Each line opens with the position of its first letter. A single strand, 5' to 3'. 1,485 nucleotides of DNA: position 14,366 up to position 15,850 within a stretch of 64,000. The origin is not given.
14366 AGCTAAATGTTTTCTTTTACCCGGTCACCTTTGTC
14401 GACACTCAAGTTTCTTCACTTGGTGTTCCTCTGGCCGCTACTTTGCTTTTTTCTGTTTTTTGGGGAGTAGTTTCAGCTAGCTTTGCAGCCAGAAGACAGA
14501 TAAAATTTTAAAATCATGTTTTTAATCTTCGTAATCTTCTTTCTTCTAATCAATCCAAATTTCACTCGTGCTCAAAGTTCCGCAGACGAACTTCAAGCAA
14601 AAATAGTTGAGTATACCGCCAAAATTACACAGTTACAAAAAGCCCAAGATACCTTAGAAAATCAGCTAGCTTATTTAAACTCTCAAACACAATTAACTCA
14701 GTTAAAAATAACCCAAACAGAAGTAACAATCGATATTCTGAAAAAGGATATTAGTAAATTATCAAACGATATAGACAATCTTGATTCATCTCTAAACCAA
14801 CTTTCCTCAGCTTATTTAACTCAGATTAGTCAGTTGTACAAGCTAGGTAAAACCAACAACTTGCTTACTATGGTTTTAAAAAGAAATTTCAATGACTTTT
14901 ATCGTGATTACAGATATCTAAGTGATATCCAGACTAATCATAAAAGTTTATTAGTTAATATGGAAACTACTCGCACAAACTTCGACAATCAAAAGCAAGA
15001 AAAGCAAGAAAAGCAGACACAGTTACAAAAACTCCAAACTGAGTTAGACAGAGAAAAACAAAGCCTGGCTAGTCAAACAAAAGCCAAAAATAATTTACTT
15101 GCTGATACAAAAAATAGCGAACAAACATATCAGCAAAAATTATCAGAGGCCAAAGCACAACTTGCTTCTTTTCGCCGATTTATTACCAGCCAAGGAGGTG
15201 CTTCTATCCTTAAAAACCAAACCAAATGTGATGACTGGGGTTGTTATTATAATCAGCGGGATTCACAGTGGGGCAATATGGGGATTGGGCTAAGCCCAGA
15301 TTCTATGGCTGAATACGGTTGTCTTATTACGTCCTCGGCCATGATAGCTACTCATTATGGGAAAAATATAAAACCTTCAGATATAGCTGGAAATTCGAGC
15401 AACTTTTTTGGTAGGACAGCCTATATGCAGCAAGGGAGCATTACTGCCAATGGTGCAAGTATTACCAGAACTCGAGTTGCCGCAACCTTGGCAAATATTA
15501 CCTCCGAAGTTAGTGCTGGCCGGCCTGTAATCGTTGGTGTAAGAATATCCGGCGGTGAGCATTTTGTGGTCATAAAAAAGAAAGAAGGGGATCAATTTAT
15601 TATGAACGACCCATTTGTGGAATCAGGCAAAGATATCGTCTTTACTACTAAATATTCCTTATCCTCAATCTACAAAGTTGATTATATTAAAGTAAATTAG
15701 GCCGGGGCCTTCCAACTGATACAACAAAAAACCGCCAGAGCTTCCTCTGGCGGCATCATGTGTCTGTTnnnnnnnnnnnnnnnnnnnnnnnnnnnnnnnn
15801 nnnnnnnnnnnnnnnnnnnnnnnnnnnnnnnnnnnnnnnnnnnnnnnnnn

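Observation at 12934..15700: FtsE-FtsX followed by a coiled-coil/C39-like cysteine peptidase: a PcsB-like divisome hydrolase module with a non-CHAP catalytic domain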

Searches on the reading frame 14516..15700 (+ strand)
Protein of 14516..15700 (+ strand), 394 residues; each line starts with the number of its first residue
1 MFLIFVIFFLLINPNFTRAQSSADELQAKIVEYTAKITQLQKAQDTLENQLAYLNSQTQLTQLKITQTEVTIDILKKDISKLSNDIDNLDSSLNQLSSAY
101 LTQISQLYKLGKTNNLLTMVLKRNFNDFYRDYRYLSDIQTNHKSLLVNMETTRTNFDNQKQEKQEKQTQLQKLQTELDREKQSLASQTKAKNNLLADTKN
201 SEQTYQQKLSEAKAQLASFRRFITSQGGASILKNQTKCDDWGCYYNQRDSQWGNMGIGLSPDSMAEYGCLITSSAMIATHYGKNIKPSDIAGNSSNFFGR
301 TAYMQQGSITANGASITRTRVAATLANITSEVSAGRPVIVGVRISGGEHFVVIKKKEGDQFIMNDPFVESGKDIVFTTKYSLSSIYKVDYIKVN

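Call 3: search_protein_families(library=pfam, proteins=[window:14516-15700:+], max_evalue=0.1)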
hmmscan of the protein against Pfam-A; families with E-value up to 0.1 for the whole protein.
window:14516-15700:+ (394 aa): 15 families
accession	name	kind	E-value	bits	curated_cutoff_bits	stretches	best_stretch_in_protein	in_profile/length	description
PF13529.12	Peptidase_C39_2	-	2.4e-10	41.6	24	1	244-366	5-142/143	Peptidase_C39 like family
PF03412.21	Peptidase_C39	-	4.1e-06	27.1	22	1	265-372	9-109/133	Peptidase C39 family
PF08614.16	ATG16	-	8.1e-05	23.3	33.7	1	20-97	73-150/200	Autophagy protein 16 (ATG16)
PF05384.16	DegS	-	0.00023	21.1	27.6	1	18-91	81-154/159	Sensor protein DegS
PF11932.13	DUF3450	-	0.00033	20.5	32.6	1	10-107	12-109/241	Protein of unknown function (DUF3450)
PF05814.16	Ac76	-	0.00043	20.7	22.5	1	1-49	30-78/83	Orf76 (Ac76)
PF10473.14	CENP-F_leu_zip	-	0.0025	18.3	34.5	1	33-97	8-72/140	Leucine-rich repeats of kinetochore protein Cenp-F/LEK1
PF01923.23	Cob_adeno_trans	-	0.0069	16.9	24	0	19-103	28-116/171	Cobalamin adenosyltransferase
PF25762.1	HAUS1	-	0.013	15.7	40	1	18-100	118-200/236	HAUS augmin-like complex subunit 1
PF12385.14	Peptidase_C70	-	0.014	15.7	19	1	267-370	18-127/141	Papain-like cysteine protease AvrRpt2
PF24319.2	DUF7491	-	0.018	15.7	30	1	37-100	2-65/90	Coiled-coil region of unknown function (DUF7491)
PF03938.19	OmpH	-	0.028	15.1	32.4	0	16-122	14-118/141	Outer membrane protein (OmpH-like)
PF08647.16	BRE1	-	0.028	15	27.9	0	135-215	15-95/95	BRE1 E3 ubiquitin ligase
PF05266.19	DUF724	-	0.071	13.4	38.4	1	10-99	98-187/188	Protein of unknown function (DUF724)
PF00677.23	Lum_binding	-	0.099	13.1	27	0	302-322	33-54/86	Lumazine binding domain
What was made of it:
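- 15191..15700 (+): Peptidase_C39_2 papain-like catalytic domain (residues 226-394, plus the stop codon). Gln247 is at 15254-15256, Cys269 at 15320-15322, His349 at 15560-15562 and Asp365 at 15608-15610. PF13529 E 2.4e-10 and PF03412 E 4e-6 (call 3).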

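Call 4: find_homologous_proteins(query=window:14516-15700:+)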
Query window:14516-15700:+ (394 aa): 1184 proteins with E <= 0.001 among 4719 candidates; the best 120 are listed.
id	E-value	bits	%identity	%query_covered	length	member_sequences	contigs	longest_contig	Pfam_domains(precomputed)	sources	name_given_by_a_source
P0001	2.3e-251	851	100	100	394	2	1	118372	PF13529.14,PF03412.22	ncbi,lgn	-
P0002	4.4e-209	712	82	100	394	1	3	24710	PF13529.14,PF03412.22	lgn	-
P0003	3.7e-133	462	57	100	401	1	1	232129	PF13529.14,PF03412.22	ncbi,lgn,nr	ncbi:MAG: C39 family peptidase [Candidatus Shapirobacteria bacterium]|nr:C39 family peptidase [Candi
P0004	9.6e-114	399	49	96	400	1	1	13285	PF08614.17,PF13529.14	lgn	-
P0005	1.0e-111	392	47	100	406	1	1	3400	PF08614.17,PF13529.14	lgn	-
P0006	2.1e-111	391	49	99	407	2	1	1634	PF08614.17,PF13529.14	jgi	-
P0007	8.6e-111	389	48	100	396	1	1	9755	PF13529.14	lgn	-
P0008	2.2e-110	388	51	91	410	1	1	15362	PF13529.14,PF03412.22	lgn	-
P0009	2.4e-110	387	46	99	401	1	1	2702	PF13529.14,PF03412.22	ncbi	-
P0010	1.1e-109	385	47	100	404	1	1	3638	PF13529.14,PF03412.22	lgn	-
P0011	2.1e-109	384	46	100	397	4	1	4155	PF08614.17,PF13529.14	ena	-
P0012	4.9e-108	380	47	100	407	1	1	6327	PF13529.14,PF03412.22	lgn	-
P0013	1.0e-107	379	49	100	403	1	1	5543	PF13529.14,PF24568.2,PF03412.22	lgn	-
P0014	4.0e-107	377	46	100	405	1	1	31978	PF13529.14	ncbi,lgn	-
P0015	4.6e-107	377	49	95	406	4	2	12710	PF13529.14,PF03412.22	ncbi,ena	-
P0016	5.1e-107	376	46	98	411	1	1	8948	PF08614.17,PF13529.14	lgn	-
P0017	1.1e-106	375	46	99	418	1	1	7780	PF13529.14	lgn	-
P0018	1.8e-106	375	47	97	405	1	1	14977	PF13529.14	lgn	-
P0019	2.8e-106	374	46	100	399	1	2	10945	PF08614.17,PF13529.14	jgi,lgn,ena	-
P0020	3.0e-106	374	48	95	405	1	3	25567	PF13529.14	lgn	-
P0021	3.1e-106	374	47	94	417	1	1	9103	PF13529.14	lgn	-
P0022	3.2e-106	374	46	100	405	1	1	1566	PF13529.14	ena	-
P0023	4.0e-106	374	48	94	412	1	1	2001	PF13529.14,PF03412.22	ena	-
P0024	7.9e-106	373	46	95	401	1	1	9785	PF08614.17,PF13529.14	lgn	-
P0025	1.0e-105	372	46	100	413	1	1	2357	PF08614.17,PF13529.14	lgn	-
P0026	1.1e-105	372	46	99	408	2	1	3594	PF13529.14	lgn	-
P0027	1.2e-105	372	48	94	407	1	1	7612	PF13529.14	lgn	-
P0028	1.3e-105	372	46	100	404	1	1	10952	PF13529.14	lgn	-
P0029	1.3e-105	372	46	96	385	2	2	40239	PF08614.17,PF13529.14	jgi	jgi:peptidoglycan hydrolase CwlO-like protein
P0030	1.5e-105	372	46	100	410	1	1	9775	PF13529.14,PF03412.22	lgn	-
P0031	4.1e-105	370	48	94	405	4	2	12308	PF13529.14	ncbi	-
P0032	1.9e-104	368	45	100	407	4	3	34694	PF13529.14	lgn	-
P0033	6.2e-104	366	50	100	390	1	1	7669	PF13529.14,PF24568.2,PF24161.2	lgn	-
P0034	1.2e-103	365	47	89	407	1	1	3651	PF13529.14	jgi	-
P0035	1.3e-103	365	47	99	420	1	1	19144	PF13529.14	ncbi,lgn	-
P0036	1.5e-103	365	47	94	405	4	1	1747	PF13529.14,PF06785.17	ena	-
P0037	1.7e-103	365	47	94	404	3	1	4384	PF13529.14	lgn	-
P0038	2.4e-103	364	48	94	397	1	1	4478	PF13529.14,PF03412.22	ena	-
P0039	2.4e-103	364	48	91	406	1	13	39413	PF13529.14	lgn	-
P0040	2.5e-103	364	47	94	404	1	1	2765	PF13529.14,PF03412.22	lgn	-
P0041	2.7e-103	364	48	93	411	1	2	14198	PF13529.14,PF03412.22,PF24161.2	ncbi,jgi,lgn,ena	-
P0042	3.8e-103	364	46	99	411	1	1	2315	PF13529.14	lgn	-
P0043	4.3e-103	364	47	95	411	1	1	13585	PF13529.14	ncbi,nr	ncbi:MAG: hypothetical protein E6R05_01725 [Candidatus Moraniibacteriota bacterium]|nr:MAG: hypothet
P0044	4.7e-103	363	45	100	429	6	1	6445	PF13529.14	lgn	-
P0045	6.3e-103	363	45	99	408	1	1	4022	PF08614.17,PF13529.14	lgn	-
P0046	7.2e-103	363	47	94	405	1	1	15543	PF13529.14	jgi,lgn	-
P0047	7.4e-103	363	46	99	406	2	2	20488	PF13529.14,PF03412.22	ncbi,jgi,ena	-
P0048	1.2e-102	362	48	91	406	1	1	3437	PF13529.14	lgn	-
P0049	1.3e-102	362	45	100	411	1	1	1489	PF13529.14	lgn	-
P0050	2.4e-102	361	45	100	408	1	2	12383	PF13529.14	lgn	-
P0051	7.2e-102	360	43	100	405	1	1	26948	PF13529.14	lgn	-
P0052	7.3e-102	360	45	100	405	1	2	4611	PF13529.14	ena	-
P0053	7.5e-102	359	44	99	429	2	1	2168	PF13529.14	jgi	jgi:peptidoglycan hydrolase CwlO-like protein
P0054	1.2e-101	359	44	99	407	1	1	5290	PF13529.14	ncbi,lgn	-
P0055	1.7e-101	358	47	95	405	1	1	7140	PF13529.14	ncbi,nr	ncbi:MAG: hypothetical protein E6Q53_01855 [Candidatus Moraniibacteriota bacterium]|nr:MAG: hypothet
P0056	1.9e-101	358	47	94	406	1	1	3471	PF13529.14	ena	-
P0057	3.3e-101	357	47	94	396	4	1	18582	PF13529.14,PF03412.22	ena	-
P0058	3.8e-101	357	49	95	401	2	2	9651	PF13529.14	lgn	-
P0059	3.9e-101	357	47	91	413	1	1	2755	PF13529.14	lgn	-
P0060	4.3e-101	357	46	99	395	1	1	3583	PF13529.14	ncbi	-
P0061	7.5e-101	356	45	99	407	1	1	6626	PF13529.14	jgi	jgi:peptidoglycan hydrolase CwlO-like protein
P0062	1.1e-100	356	42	100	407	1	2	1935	PF13529.14,PF03412.22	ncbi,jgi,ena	jgi:peptidoglycan hydrolase CwlO-like protein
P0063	1.2e-100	356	47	100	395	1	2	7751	PF13529.14,PF24161.2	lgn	-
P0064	2.0e-100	355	49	87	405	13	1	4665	PF13529.14,PF03412.22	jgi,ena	-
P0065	3.7e-100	354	45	100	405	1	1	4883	PF13529.14,PF03412.22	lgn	-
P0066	5.9e-100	353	49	95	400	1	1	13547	PF13529.14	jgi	jgi:peptidoglycan hydrolase CwlO-like protein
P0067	7.3e-100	353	49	94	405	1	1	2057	PF13529.14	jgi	jgi:peptidoglycan hydrolase CwlO-like protein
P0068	1.4e-99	352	47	100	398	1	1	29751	PF13529.14,PF24161.2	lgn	-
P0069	2.0e-99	352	47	100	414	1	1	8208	PF13529.14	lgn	-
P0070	2.1e-99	351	44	100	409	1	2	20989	PF13529.14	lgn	-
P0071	4.7e-99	350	48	94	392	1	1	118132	PF13529.14,PF24568.2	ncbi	-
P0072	5.2e-99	350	46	94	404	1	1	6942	PF13529.14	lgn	-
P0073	5.4e-99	350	45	100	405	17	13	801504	PF13529.14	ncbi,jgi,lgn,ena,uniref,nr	ncbi:C39 family peptidase [Candidatus Chazhemtobacterium aquaticus]|uniref:Peptidase family C39 n=1 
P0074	3.1e-98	348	45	100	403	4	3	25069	PF13529.14,PF03412.22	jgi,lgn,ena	-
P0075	3.4e-98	347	47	99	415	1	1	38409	PF13529.14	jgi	jgi:hypothetical protein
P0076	7.5e-98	346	48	89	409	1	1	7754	PF13529.14,PF24568.2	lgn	-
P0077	1.4e-97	345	47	91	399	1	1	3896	PF13529.14,PF03412.22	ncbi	-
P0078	2.5e-97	345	47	99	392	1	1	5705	PF15960.11,PF13529.14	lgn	-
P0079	5.7e-97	343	47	97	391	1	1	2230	PF13529.14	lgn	-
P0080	7.6e-97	343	44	100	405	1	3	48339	PF13529.14,PF24568.2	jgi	jgi:peptidoglycan hydrolase CwlO-like protein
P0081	1.0e-96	343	44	100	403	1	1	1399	PF13529.14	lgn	-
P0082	1.2e-96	342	44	100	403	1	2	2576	PF13529.14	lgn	-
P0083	1.3e-96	342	46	100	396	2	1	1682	PF13529.14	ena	-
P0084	1.7e-96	342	47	100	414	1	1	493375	PF13529.14,PF24568.2,PF03412.22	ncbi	-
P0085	2.0e-96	342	47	95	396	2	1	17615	PF13529.14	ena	-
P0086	5.0e-96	340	44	100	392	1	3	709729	PF13529.14,PF24568.2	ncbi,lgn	-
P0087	5.7e-96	340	43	100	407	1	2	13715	PF13529.14,PF03412.22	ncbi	-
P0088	8.2e-96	340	46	94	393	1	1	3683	PF13529.14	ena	-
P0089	1.1e-95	339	45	94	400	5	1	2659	PF13529.14,PF24568.2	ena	-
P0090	1.3e-95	339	49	89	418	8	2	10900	PF13529.14,PF24568.2,PF03412.22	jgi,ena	-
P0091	1.4e-95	339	45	100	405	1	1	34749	PF13529.14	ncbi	-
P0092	1.7e-95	339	45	99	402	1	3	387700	PF12385.15,PF13529.14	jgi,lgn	jgi:hypothetical protein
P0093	1.8e-95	339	44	100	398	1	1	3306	PF13529.14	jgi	-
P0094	2.1e-95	338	46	94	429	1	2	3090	PF08614.17,PF13529.14,PF27720.1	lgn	-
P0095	5.8e-95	337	45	100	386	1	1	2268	PF13529.14,PF24568.2,PF03412.22,PF24161.2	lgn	-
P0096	8.3e-95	336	48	89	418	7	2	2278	PF13529.14,PF24568.2,PF03412.22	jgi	-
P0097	1.2e-94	336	42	100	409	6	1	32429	PF13529.14,PF03412.22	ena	-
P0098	1.5e-94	336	49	93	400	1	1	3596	PF13529.14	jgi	jgi:peptidoglycan hydrolase CwlO-like protein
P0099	1.8e-94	335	45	100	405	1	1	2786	PF13529.14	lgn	-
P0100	2.4e-94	335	45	99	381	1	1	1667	PF13529.14,PF03412.22,PF24161.2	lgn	-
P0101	2.8e-94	335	45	93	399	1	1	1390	PF13529.14,PF03412.22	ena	-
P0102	3.2e-94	334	45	99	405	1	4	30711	PF13529.14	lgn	-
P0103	3.9e-94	334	44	99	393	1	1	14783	PF13529.14,PF24161.2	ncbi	-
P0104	4.4e-94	334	41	100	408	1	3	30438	PF13529.14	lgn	-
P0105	4.4e-94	334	46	91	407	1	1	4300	PF13529.14,PF03412.22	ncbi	-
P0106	5.5e-94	334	46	99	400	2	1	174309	PF13529.14,PF24568.2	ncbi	-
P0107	5.5e-94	334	45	99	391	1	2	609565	PF13529.14,PF03412.22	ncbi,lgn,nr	ncbi:C39 family peptidase [Candidatus Microgenomates bacterium]|nr:C39 family peptidase [Candidatus 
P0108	7.2e-94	333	44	98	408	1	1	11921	PF13529.14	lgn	-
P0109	7.8e-94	333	45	96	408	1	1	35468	PF08614.17,PF13529.14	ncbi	ncbi:MAG: hypothetical protein Fur009_5290 [Candidatus Microgenomates bacterium]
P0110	1.0e-93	333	48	89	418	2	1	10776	PF13529.14,PF24568.2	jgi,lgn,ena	-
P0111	1.0e-93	333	46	94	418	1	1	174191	PF13529.14,PF24568.2,PF03412.22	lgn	-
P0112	1.1e-93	333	46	95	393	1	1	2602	PF13529.14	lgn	-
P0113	1.3e-93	332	45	91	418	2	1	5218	PF13529.14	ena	-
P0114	1.4e-93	332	43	98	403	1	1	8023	PF13529.14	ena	-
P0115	2.0e-93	332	44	99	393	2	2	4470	PF13529.14,PF24161.2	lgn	-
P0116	4.1e-93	331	43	99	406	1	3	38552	PF13529.14,PF03412.22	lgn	-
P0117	1.0e-92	329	45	96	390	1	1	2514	PF13529.14,PF03412.22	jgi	jgi:peptidoglycan hydrolase CwlO-like protein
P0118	1.1e-92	329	46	99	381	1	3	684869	PF24568.2,PF03412.22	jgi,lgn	jgi:peptidoglycan hydrolase CwlO-like protein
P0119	1.7e-92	329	45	94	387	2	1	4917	PF13529.14,PF03412.22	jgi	jgi:peptidoglycan hydrolase CwlO-like protein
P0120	1.7e-92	329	46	89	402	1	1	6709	PF13529.14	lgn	-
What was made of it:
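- Closest known: CwlO. Same: JGI names relatives 'CwlO-like' (call 4).
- JGI pipelines already name relatives 'peptidoglycan hydrolase CwlO-like protein' (call 4).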

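Call 5: search_solved_structures(query=window:14516-15700:+, max_evalue=1, show_alignments=3)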
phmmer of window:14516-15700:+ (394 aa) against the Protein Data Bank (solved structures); distinct sequences matched with E-value up to 1: 6.
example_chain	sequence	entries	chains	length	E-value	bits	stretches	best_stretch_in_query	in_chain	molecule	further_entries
8hd0_E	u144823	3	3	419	0.02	17.7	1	23-229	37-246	Murein hydrolase activator EnvC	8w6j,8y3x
8tzk_E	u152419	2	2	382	0.13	15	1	8-211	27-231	Peptidase M23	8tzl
6tpi_A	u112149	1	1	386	0.17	14.6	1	26-229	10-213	Murein hydrolase activator EnvC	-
8qox_B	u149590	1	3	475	0.35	13.6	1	30-116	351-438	Conserved membrane protein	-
5xg2_A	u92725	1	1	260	0.38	13.5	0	28-98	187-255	Chromosome partition protein Smc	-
2xu6_A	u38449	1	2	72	0.9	12.2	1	45-95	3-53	MDV1 COILED COIL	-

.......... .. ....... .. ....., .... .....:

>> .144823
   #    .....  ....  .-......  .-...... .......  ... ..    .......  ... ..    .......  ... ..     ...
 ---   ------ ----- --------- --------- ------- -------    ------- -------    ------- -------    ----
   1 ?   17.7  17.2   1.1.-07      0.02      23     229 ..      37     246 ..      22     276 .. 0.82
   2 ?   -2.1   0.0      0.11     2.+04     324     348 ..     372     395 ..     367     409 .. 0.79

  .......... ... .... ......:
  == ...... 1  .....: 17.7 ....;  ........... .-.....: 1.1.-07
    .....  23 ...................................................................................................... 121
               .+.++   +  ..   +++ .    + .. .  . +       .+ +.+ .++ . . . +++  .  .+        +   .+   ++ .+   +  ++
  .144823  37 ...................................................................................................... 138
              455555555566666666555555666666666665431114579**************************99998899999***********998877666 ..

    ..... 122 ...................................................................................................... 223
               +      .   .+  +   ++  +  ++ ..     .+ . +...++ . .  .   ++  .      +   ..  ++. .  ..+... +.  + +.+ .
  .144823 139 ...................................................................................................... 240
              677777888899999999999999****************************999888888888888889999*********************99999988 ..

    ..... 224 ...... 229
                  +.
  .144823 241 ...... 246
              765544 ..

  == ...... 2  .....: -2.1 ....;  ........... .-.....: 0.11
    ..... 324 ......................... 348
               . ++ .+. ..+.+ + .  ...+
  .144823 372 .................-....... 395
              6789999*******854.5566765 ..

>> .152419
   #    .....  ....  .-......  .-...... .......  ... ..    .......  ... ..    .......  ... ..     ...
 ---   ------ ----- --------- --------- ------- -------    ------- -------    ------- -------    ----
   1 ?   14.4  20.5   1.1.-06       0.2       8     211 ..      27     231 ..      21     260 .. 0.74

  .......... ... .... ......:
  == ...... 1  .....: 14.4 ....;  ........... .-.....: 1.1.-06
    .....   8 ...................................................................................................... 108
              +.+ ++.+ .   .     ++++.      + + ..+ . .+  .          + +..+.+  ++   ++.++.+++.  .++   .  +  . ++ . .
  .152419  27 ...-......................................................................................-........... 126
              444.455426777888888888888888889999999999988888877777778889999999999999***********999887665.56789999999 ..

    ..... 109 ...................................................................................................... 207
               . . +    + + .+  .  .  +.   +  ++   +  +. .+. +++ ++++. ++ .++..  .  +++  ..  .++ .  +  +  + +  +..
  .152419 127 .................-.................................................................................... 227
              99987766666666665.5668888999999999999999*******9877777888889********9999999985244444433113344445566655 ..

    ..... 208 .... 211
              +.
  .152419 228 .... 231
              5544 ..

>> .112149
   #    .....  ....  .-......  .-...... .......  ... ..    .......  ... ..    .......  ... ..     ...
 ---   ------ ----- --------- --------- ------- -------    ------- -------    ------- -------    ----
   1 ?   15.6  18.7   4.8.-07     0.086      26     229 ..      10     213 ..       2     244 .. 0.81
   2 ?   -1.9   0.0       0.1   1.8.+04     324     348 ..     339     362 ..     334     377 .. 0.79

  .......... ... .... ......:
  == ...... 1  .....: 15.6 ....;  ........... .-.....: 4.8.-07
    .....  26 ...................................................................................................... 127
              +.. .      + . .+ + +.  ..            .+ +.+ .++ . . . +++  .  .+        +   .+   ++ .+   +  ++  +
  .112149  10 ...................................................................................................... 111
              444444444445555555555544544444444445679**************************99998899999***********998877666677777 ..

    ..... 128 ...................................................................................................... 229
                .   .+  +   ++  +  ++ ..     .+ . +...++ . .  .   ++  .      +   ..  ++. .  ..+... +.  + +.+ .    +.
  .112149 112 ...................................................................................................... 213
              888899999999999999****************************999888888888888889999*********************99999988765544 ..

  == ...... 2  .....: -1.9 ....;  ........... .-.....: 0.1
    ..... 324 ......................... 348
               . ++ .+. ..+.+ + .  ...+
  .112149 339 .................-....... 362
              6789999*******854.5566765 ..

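Call 6: search_protein_families(library=ncbifam, proteins=[window:14516-15700:+], max_evalue=0.01)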
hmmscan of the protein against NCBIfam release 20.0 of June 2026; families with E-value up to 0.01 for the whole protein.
window:14516-15700:+ (394 aa): 8 families
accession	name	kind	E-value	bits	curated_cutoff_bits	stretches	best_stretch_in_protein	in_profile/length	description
NF008644.1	PRK11637.1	equivalog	1.1e-10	41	270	1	23-224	6-207/385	murein hydrolase activator EnvC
TIGR02168.1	SMC_prok_B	equivalog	6.1e-08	30.9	567.35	1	16-222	290-499/1181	chromosome segregation protein SMC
NF045780.1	TrlF_fam_ATP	equivalog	0.00025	19.9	350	1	18-217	467-664/944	TrlF family AAA-like ATPase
NF045487.1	ASRP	equivalog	0.00027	19.7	300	1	20-98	361-436/593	archaea-specific SMC-related protein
TIGR04320.1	Surf_Exclu_PgrA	domain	0.00061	19.2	70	1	139-219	262-348/360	SEC10/PgrA surface exclusion domain-containing protein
TIGR02169.1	SMC_prok_A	equivalog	0.0012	16.6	729.4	1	24-216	291-479/1165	chromosome segregation protein SMC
NF046104.1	PptglHdxlasePcsB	equivalog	0.0014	17.9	450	1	19-214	23-222/400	peptidoglycan hydrolase PcsB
NF001688.0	PRK00448.1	equivalog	0.0024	15.5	873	1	31-216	48-225/1445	PolC-type DNA polymerase III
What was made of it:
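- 14582..15190 (+): EnvC/PcsB-type coiled-coil domain (residues 23-225). Helices are 23-41, 47-113, hairpin tip 114-124, 125-198 and 202-225. The last helix (186-225) is as conserved as the catalytic domain. NCBIfam EnvC model E 1e-10 over residues 23-224 (call 6).
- On EnvC (NCBIfam NF008644 equivalog): Only the coiled coil aligns (calls 5, 6).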

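Call 8: find_related_loci(query=window:14516-15700:+, collection=genome_contigs, flank=5000)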
Query window:14516-15700:+ (394 aa) in genome_contigs; peptide patterns used: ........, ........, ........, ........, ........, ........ (x = any residue, [..] = any of these).
157 stretches matched a pattern; 7 encode a relative of the query (tblastn E <= 1e-3); 7 distinct loci.
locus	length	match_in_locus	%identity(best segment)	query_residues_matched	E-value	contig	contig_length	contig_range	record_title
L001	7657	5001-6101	45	24-394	1e-105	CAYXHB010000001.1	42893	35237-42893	MAG TPA_asm: uncultured Gammaproteobacteria bacterium isolate SRP344714_co2_163 genome assembly, contig: NODE_2094_lengt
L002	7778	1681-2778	43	25-394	9e-99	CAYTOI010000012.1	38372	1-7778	MAG TPA_asm: uncultured Pseudomonadales bacterium isolate SRP278252_co2_194 genome assembly, contig: NODE_2008_length_38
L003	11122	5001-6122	42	17-394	9e-98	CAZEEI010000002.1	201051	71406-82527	MAG TPA_asm: uncultured Pseudomonadales bacterium isolate SRP192927_co7_719 genome assembly, contig: NODE_34_length_2010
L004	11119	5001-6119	45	24-394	2e-95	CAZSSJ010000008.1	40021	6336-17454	MAG TPA_asm: uncultured Gammaproteobacteria bacterium isolate SRP050083_co1_3 genome assembly, contig: NODE_303_length_4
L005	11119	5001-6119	40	3-376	3e-90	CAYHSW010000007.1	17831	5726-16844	MAG TPA_asm: uncultured Gammaproteobacteria bacterium isolate ERP119705_co14_252 genome assembly, contig: NODE_3282_leng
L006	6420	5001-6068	42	37-393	2e-87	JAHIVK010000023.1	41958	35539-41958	MAG: Patescibacteria group bacterium isolate MM_PC_MetaG.mb.77 MM_PC_MetaG.mb.77_k141_540711, whole genome shotgun seque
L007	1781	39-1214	39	1-385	4e-79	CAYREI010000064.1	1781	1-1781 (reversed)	MAG TPA_asm: uncultured Pseudomonadales bacterium isolate SRP191223_co1_123 genome assembly, contig: NODE_126976_length_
